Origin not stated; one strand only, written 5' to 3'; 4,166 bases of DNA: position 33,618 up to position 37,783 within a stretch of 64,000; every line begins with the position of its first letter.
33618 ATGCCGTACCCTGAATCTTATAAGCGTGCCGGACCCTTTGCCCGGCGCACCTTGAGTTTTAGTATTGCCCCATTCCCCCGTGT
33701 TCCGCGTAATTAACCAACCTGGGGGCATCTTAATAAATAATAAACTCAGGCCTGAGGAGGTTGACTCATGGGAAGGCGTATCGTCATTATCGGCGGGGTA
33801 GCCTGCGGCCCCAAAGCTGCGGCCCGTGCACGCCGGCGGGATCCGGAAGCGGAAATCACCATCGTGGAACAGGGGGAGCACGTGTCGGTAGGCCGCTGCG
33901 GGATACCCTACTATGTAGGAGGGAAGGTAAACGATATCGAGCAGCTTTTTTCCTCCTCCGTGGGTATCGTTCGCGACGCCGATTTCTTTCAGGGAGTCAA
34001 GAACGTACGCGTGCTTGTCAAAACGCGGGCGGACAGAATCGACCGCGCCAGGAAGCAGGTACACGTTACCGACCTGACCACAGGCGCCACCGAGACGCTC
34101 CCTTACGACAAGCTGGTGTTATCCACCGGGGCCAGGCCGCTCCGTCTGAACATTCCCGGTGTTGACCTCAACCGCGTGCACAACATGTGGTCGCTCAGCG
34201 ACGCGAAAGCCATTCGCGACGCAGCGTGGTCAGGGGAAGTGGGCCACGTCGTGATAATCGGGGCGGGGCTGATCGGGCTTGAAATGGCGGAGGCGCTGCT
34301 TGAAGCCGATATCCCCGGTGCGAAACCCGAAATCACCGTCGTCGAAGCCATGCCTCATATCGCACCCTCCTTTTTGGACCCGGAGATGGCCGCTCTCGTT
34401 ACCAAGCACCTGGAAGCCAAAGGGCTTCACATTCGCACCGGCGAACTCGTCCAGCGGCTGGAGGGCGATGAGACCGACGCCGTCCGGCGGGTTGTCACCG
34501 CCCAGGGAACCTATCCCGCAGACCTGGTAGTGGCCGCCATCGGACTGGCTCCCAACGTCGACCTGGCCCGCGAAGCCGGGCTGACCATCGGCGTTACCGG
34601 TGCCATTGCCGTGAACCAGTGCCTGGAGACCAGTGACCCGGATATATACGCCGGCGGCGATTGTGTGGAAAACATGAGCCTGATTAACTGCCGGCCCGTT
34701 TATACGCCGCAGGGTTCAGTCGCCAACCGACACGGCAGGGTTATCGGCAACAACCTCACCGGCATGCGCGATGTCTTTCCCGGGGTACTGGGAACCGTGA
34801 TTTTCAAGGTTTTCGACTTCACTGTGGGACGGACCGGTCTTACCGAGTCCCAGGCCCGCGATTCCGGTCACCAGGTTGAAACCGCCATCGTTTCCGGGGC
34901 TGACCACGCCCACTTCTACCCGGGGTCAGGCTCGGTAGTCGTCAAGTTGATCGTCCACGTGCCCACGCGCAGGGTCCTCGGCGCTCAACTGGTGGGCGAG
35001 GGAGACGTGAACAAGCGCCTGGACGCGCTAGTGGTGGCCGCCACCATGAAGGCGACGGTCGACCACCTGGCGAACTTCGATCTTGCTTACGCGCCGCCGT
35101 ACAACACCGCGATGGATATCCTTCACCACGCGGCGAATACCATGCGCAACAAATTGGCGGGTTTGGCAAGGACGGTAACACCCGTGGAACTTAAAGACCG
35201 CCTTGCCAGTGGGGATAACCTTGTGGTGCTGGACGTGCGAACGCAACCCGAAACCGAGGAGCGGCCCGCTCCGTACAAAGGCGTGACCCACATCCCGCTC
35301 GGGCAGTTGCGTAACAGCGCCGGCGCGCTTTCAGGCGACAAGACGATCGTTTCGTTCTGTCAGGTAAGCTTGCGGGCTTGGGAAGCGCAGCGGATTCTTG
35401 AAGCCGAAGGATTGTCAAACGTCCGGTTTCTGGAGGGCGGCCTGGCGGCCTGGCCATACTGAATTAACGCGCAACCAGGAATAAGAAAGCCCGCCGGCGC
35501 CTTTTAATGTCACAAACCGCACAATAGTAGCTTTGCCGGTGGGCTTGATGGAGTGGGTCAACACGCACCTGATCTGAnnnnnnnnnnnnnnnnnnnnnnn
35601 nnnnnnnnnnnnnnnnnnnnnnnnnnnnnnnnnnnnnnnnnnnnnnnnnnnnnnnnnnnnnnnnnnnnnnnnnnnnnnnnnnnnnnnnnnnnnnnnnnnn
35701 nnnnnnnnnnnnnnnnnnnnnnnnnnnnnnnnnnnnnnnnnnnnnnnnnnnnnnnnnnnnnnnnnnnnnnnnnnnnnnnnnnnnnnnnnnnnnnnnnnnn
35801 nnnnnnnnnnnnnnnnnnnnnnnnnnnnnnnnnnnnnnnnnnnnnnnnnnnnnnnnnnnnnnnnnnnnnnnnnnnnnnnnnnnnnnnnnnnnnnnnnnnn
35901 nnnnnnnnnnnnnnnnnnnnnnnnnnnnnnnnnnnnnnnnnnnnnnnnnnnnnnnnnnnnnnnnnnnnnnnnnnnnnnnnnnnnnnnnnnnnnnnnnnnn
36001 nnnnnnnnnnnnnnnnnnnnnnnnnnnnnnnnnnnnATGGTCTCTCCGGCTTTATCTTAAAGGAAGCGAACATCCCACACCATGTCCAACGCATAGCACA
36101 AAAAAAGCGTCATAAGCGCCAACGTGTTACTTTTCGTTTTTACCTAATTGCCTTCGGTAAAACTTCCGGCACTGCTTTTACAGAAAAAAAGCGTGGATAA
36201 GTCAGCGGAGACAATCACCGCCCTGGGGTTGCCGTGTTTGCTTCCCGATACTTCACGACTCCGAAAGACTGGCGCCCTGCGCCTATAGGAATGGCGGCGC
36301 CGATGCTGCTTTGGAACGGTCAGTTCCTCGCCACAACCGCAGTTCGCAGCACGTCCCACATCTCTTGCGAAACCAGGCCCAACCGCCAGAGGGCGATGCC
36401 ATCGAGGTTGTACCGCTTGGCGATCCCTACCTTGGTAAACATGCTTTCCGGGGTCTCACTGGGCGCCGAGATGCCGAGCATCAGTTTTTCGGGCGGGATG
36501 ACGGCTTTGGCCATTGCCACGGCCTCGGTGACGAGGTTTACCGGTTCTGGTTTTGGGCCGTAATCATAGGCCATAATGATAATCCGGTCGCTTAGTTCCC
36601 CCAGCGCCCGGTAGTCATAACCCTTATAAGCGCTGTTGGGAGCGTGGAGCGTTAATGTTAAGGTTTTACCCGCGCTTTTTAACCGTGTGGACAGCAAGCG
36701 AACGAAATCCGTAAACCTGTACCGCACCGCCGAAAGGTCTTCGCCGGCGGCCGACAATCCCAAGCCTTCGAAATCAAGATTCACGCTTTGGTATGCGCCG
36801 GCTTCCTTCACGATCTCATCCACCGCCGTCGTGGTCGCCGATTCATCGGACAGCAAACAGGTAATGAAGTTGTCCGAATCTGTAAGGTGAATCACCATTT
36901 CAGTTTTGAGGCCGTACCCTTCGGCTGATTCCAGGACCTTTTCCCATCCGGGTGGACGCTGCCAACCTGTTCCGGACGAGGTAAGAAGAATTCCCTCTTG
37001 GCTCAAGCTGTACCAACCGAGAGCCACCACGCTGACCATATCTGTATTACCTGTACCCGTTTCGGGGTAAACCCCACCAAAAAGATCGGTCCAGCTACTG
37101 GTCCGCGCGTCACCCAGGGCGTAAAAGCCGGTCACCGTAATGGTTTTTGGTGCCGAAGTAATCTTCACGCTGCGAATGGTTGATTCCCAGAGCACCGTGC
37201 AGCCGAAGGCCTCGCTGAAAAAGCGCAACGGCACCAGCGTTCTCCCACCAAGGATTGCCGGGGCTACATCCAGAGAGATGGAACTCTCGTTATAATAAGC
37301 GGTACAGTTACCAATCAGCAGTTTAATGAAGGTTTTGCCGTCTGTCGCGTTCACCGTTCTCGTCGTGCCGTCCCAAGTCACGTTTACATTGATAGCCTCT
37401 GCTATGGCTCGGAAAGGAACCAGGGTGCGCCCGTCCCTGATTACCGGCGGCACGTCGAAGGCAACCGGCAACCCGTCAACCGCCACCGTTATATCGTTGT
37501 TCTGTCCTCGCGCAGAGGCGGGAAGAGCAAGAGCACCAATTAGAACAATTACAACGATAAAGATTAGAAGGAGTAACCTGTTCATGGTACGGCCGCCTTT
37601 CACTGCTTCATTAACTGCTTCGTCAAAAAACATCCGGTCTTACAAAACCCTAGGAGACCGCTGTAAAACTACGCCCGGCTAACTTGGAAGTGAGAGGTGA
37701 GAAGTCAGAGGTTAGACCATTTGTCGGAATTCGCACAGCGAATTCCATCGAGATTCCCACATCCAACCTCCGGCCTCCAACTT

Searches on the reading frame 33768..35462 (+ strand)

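Call 52: search_protein_families(library=pfam, proteins=[window:33768-35462:+], max_evalue=0.001)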
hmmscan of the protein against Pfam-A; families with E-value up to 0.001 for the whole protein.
window:33768-35462:+ (564 aa): 7 families
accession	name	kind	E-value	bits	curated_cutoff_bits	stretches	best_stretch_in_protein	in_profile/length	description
PF07992.20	Pyr_redox_2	-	5.7e-61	206.9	26.1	1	4-305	2-283/291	Pyridine nucleotide-disulphide oxidoreductase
PF02852.28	Pyr_redox_dim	-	1.1e-16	61.4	25.3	1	346-449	4-106/110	Pyridine nucleotide-disulphide oxidoreductase, dimerisation domain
PF00070.33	Pyr_redox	-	3.3e-16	60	22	1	160-245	1-80/82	Pyridine nucleotide-disulphide oxidoreductase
PF00581.25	Rhodanese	-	3.1e-09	37.6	22.2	1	471-562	1-99/102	Rhodanese-like domain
PF13738.12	Pyr_redox_3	-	3.7e-05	23.6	30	0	206-259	82-133/305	Pyridine nucleotide-disulphide oxidoreductase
PF13450.12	NAD_binding_8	-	0.00025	21.7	21.9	0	163-198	1-31/68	NAD(P)-binding Rossmann-like domain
PF01266.30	DAO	-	0.00038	20.5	27.9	0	160-198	1-34/353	FAD dependent oxidoreductase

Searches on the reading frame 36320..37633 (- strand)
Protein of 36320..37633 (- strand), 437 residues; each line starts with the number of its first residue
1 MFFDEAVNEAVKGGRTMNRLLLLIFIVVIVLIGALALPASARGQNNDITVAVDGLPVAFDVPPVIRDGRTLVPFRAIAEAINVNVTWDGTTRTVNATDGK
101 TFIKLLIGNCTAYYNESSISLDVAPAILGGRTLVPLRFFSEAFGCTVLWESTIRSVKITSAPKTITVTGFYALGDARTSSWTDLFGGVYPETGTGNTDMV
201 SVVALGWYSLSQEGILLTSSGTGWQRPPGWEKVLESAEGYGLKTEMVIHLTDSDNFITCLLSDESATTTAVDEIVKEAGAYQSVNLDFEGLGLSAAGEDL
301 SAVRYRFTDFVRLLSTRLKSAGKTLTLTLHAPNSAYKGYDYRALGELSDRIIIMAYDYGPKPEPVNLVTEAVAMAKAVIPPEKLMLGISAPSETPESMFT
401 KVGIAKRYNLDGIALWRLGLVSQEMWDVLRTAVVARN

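Call 52: search_protein_families(library=pfam, proteins=[window:36320-37633:-], max_evalue=0.001)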
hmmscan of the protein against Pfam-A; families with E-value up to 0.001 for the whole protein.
window:36320-37633:- (437 aa): 2 families
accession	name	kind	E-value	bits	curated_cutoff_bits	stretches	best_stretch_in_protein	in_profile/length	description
PF07833.16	Cu_amine_oxidN1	-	3.1e-35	120.8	24.2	1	52-158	2-108/108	Copper amine oxidase N-terminal domain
PF00704.34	Glyco_hydro_18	-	5.2e-10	39.9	29.6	1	253-390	77-228/317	Glycosyl hydrolases family 18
